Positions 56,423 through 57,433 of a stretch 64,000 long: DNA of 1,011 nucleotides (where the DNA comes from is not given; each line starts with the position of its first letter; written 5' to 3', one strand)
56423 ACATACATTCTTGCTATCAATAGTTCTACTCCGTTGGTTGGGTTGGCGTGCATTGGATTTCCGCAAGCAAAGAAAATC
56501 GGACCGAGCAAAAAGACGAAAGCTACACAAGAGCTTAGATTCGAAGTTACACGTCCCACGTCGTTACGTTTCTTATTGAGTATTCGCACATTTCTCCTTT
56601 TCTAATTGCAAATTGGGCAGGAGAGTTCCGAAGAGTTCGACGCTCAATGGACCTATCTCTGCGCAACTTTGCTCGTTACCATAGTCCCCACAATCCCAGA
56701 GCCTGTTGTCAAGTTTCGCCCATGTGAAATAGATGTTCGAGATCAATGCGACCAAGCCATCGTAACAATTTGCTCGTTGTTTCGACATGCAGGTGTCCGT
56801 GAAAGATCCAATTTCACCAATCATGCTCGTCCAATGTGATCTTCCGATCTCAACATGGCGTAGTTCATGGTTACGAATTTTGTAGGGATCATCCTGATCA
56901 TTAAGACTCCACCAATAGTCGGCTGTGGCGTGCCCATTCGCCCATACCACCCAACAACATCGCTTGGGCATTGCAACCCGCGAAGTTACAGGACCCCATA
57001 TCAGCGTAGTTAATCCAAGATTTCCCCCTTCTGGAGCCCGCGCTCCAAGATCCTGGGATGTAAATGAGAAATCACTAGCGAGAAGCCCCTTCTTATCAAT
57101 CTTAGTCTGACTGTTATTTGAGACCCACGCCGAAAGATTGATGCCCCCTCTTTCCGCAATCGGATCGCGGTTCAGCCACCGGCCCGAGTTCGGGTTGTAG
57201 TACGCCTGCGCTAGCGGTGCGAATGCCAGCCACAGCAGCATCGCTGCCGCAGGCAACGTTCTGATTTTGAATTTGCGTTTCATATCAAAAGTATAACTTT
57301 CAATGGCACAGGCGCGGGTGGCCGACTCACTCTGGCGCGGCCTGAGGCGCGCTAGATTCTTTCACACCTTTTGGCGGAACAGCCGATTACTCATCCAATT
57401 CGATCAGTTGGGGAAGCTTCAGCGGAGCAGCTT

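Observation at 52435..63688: Rhs operon followed by three self-contained, Sec-signal-bearing 'tip + toxin' cassettes, each translationally coupled to an envelope-targeted partner gene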

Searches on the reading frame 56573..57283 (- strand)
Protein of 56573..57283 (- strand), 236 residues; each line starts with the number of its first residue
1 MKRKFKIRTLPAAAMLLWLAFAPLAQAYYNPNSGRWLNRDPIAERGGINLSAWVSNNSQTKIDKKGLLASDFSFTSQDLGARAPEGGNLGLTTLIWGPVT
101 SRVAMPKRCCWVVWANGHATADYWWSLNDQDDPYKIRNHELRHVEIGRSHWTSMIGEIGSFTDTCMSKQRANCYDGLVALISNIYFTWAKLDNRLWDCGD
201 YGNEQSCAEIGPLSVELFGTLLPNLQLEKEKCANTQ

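Call 3: search_protein_families(library=pfam, proteins=[window:56573-57283:-], max_evalue=0.01)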
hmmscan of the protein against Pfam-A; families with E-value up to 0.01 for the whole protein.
window:56573-57283:- (236 aa): 0 families

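Call 4: search_protein_families(library=ncbifam, proteins=[window:56573-57283:-], max_evalue=0.01)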
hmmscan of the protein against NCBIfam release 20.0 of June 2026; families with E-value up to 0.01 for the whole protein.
window:56573-57283:- (236 aa): 1 family
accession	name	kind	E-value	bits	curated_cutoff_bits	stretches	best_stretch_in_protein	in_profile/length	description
TIGR03696.1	Rhs_assc_core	domain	1.9e-09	37.9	32.5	1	28-67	37-76/76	RHS repeat-associated core domain-containing protein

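Call 7: find_homologous_proteins(query=window:56573-57283:-, max_evalue=0.001)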
Query window:56573-57283:- (236 aa): 25 proteins with E <= 0.001 among 736 candidates.
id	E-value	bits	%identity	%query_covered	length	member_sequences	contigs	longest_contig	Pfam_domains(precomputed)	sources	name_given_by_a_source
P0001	6.8e-163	558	100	100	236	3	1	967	-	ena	-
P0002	2.0e-15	75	44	41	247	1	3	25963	-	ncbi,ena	-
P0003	7.3e-15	73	61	26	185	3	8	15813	-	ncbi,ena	-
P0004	1.5e-14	72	58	30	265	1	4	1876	-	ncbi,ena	-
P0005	1.6e-14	72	60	20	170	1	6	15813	-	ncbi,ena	-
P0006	2.1e-14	71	60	18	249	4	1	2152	-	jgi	-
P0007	5.4e-14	70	61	17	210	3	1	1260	-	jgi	-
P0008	9.7e-14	69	45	35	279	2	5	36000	-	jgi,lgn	jgi:hypothetical protein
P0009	1.1e-13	69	32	71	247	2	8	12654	-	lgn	-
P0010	1.1e-12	66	64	23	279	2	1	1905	-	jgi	-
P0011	2.4e-10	58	59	23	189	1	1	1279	-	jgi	-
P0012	5.1e-10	57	57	23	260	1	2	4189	-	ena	-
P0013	9.8e-10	56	51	29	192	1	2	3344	PF22322.2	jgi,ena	-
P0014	4.5e-9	54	55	19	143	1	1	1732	-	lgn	-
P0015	1.7e-8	52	56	22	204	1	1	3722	-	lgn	-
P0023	2.1e-5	42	44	30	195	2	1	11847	PF15657.12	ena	-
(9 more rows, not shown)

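Call 10: find_encoding_contigs(protein=P0008, flank=10000, max_places=4)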
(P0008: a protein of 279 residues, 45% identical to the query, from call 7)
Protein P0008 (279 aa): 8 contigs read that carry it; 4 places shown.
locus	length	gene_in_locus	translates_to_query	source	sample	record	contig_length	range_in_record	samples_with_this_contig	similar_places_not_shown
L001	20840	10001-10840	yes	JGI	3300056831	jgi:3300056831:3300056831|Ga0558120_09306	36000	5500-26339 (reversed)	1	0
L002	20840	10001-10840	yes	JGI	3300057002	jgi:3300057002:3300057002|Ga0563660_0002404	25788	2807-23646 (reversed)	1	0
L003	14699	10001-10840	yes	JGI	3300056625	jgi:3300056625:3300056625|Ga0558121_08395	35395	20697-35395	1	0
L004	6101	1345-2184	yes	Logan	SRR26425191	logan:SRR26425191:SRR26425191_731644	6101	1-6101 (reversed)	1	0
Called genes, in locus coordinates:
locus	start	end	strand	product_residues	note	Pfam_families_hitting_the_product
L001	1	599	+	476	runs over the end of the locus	PF07394:DUF1501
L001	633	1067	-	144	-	PF04134:DCC1-like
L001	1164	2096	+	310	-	PF00263:Secretin (weak)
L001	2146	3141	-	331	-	PF00056:Ldh_1_N, PF02866:Ldh_1_C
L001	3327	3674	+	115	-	PF03992:ABM (weak)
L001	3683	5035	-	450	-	PF18989:DUF5722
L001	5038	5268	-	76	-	-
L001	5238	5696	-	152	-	-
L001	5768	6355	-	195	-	PF18912:DZR_2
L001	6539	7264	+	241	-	PF01346:FKBP_N, PF00254:FKBP_C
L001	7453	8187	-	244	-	-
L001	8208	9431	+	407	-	PF25023:TEN_YD-shell (weak)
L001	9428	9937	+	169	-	-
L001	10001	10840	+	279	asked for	-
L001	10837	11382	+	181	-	-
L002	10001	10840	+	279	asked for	-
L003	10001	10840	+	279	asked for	-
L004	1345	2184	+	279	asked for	-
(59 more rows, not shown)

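Call 11: find_encoding_contigs(protein=P0002, flank=10000, max_places=4)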
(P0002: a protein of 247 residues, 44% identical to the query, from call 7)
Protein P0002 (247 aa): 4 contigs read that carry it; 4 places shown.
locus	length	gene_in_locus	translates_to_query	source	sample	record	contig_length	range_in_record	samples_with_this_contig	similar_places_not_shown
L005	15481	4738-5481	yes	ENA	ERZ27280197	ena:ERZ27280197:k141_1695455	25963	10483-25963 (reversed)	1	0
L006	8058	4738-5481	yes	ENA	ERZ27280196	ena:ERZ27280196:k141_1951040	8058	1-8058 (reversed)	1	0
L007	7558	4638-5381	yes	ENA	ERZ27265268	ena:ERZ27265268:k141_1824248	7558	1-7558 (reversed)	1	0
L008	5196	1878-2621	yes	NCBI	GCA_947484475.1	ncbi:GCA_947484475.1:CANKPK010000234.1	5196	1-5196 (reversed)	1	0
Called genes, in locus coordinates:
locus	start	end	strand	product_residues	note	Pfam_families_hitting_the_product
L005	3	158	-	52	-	?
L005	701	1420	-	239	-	-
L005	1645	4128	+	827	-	PF05593:RHS_repeat (faint), PF25023:TEN_YD-shell (faint)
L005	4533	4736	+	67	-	-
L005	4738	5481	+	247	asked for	-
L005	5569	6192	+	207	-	-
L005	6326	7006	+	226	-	-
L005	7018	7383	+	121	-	-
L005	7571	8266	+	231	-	-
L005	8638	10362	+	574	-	-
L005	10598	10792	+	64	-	-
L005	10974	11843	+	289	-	-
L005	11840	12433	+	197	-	-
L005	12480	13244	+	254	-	-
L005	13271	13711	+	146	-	-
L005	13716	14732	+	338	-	-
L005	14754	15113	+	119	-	-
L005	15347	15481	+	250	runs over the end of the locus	PF13369:Transglut_core2 (faint)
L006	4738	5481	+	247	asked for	-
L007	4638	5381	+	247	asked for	-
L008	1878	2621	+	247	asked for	-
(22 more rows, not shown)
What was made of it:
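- The window itself is an eleventh case, and L005 carries a faint Transglut_core2 hit at its cut end (call 11).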

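Call 36: predict_structure(protein=window:56573-57283:-)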
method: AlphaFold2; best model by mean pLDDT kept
length: 236 residues; sequences in the alignment: 1
mean_pLDDT: 41.6   pTM: 0.29
mean pLDDT of the five models: 41.6, 40.5, 39.6, 31.7, 28.9
residues with pLDDT >= 90: 0; 70-90: 0; 50-70: 66; < 50: 170
segments of 3 or more residues with pLDDT < 50: 37-156, 171-176, 185-215
pLDDT, mean of each block of 10 residues (from residue 1): 54 64 57 49 31 30 30 29 31 30 28 31 31 31 33 48 51 49 46 41 44 48 59 59
secondary structure, 60 per line:
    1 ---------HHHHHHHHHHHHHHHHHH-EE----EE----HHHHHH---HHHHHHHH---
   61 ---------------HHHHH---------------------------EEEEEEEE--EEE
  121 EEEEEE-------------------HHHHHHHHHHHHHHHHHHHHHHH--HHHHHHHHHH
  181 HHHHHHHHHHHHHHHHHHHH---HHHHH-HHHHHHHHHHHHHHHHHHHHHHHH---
elements in order: H10-27 H41-46 H50-57 H76-80 E108-115 E118-126 H146-168 H171-200 H204-208 H210-233
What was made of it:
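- Tried and rejected: Run alone it gave pLDDT 42 (call 36).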

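Call 42: search_protein_families(library=pfam, alignment_id=A4, max_evalue=0.001)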
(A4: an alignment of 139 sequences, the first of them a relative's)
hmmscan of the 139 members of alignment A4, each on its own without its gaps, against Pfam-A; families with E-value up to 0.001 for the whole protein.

A. member 1, P0001 (236 aa): 0 families

B. families by the number of members that match (of 139 scanned): 10 families
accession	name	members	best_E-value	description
PF22322.1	DUF6973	2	3.2e-20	Domain of unknown function (DUF6973)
PF09768.15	Peptidase_M76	1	5.7e-24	Peptidase M76 family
PF03782.22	AMOP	1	2.2e-15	AMOP domain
PF15657.11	Tox-HNH-EHHH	1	1.1e-09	HNH/Endo VII superfamily nuclease toxins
PF00277.23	SAA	1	3.2e-09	Serum amyloid A protein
PF00068.24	Phospholip_A2_1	1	2.4e-06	Phospholipase A2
PF03734.19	YkuD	1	2.5e-06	L,D-transpeptidase catalytic domain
PF14464.11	Prok-JAB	1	8.8e-06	Prokaryotic homologs of the JAB domain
PF11579.13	DUF3238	1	0.00016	Protein of unknown function (DUF3238)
PF06037.17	DUF922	1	0.00038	Bacterial protein of unknown function (DUF922)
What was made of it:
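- The hits are Tox-HNH-EHHH, phospholipase A2, YkuD, Peptidase_M76, Prok-JAB and DUF6973 (call 42).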

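Call 59: search_solved_structures(query=window:56573-57283:-, max_evalue=10, show_alignments=2)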
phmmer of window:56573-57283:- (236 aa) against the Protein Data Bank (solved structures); distinct sequences matched with E-value up to 10: 22.
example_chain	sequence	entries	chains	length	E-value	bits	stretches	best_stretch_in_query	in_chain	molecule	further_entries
8uy4_A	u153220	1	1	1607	0.00026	23.6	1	27-72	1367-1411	Tse15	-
6h6e_F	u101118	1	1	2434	0.0025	20.4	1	27-70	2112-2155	TcdB2,TccC3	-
6suf_F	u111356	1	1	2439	0.0025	20.4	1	27-70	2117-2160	TcdB2,TccC3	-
6suq_A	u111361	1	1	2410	0.0036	19.9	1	27-69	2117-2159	TcdB2,TccC3,Genome polyprotein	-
6sup_A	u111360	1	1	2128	0.0047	19.5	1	27-71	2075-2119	TcdB2,TccC3,Cell division control protein 42 homolog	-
8uxt_A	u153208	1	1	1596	0.0063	19.1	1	27-71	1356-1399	Tse15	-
9pt5_A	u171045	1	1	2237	0.0075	18.8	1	28-69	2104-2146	Teneurin-like protein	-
6l7i_G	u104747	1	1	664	0.016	17.8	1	27-67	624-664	TccC2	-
9c4k_Q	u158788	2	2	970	0.017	17.7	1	27-72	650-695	Toxin subunit YenC2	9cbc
6h6g_A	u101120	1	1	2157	0.024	17.1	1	27-67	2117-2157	TcdB2,TccC3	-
4o9x_A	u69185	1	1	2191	0.025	17.1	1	27-67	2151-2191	TcdB2, TccC3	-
6h6f_F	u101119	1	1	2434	0.033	16.7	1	27-70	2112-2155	TcdB2,TccC3,TccC3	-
6sue_F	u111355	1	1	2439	0.034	16.7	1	27-70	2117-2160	TcdB2,TccC3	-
5kis_B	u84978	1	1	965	0.042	16.4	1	27-66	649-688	RHS2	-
4igl_B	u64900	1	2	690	0.057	15.9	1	27-66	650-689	YenC2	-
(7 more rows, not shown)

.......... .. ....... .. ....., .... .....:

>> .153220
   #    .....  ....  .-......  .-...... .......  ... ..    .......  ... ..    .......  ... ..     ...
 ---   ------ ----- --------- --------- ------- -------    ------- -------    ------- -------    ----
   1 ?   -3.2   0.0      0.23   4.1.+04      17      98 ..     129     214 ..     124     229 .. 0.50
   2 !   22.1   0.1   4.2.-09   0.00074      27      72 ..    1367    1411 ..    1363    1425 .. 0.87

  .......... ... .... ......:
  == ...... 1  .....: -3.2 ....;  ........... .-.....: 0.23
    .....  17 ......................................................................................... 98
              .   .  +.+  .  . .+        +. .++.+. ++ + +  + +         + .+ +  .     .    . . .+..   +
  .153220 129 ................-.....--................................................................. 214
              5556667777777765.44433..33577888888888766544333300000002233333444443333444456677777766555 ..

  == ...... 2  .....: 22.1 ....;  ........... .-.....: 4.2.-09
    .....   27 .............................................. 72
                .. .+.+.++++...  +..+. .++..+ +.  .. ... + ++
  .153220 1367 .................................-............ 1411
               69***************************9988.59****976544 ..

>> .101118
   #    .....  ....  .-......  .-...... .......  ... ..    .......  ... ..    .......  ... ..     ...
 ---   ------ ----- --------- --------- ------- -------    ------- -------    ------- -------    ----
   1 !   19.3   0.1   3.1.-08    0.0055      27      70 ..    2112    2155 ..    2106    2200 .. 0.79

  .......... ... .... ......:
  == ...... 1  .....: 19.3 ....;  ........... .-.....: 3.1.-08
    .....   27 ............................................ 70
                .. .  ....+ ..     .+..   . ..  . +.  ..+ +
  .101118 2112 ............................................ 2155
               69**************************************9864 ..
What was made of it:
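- The tip aligns to the extreme C-terminus of solved Rhs, TcC and teneurin-like cores (call 59).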

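Call 63: find_encoding_contigs(protein=P0023, flank=8000, max_places=2)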
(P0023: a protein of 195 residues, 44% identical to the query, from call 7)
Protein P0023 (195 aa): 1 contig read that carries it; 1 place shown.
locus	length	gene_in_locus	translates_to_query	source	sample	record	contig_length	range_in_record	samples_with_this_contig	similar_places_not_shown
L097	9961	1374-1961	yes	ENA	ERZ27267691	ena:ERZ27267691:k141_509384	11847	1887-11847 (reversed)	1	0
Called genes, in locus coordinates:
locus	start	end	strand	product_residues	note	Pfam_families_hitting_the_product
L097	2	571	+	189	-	?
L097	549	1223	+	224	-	-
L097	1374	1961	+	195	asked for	PF15657:Tox-HNH-EHHH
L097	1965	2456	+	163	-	-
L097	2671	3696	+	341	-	PF13369:Transglut_core2 (weak)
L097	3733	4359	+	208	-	-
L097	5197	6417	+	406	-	PF00255:GSHPx (weak), PF00578:AhpC-TSA, PF08534:Redoxin, PF00085:Thioredoxin, PF13905:Thioredoxin_8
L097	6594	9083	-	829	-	PF13567:DUF4131, PF03772:Competence, PF00753:Lactamase_B (weak)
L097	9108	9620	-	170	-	PF04892:VanZ-LLP1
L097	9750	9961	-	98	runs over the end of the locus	PF00381:PTS-HPr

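Call 67: predict_structure(alignment_id=A4)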
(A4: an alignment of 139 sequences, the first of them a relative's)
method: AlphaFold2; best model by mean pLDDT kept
length: 236 residues; sequences in the alignment: 139
mean_pLDDT: 54.7   pTM: 0.29
mean pLDDT of the five models: 54.7, 53.7, 51.4, 49.5, 49.1
residues with pLDDT >= 90: 10; 70-90: 22; 50-70: 94; < 50: 110
segments of 3 or more residues with pLDDT < 50: 49-56, 71-84, 86-109, 112-126, 194-236
pLDDT, mean of each block of 10 residues (from residue 1): 73 94 76 74 52 49 55 45 46 37 42 40 47 65 60 57 53 62 58 48 46 41 44 44
secondary structure, 60 per line:
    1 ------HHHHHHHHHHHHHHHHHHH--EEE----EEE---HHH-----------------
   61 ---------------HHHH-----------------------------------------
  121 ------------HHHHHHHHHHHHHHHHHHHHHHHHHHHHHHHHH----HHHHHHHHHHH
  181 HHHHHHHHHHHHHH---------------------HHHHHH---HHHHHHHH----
elements in order: H7-25 E28-30 E35-37 H76-79 H133-165 H170-194 H216-221 H225-232
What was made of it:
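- On Sec/SPase I signal peptide: AlphaFold leader helix pLDDT 94 (call 67).
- AlphaFold gives only the leader helix (pLDDT 94) and the first hairpin (about 75) with any confidence, so it is not shown that 40 residues can form the autoprotease without the shell (calls 36, 67).
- Tried and rejected: With a 139-sequence alignment it gave pLDDT 55, with only the leader and first hairpin confident (call 67).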

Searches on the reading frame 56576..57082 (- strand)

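Call 75: search_protein_families(library=pfam, proteins=[window:56576-57082:-], max_evalue=10)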
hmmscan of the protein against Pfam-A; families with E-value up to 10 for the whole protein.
seq(169 aa): 1 family
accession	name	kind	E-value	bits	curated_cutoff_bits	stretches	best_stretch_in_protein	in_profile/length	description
PF06037.17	DUF922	-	0.12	12.9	27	1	68-99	89-124/153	Bacterial protein of unknown function (DUF922)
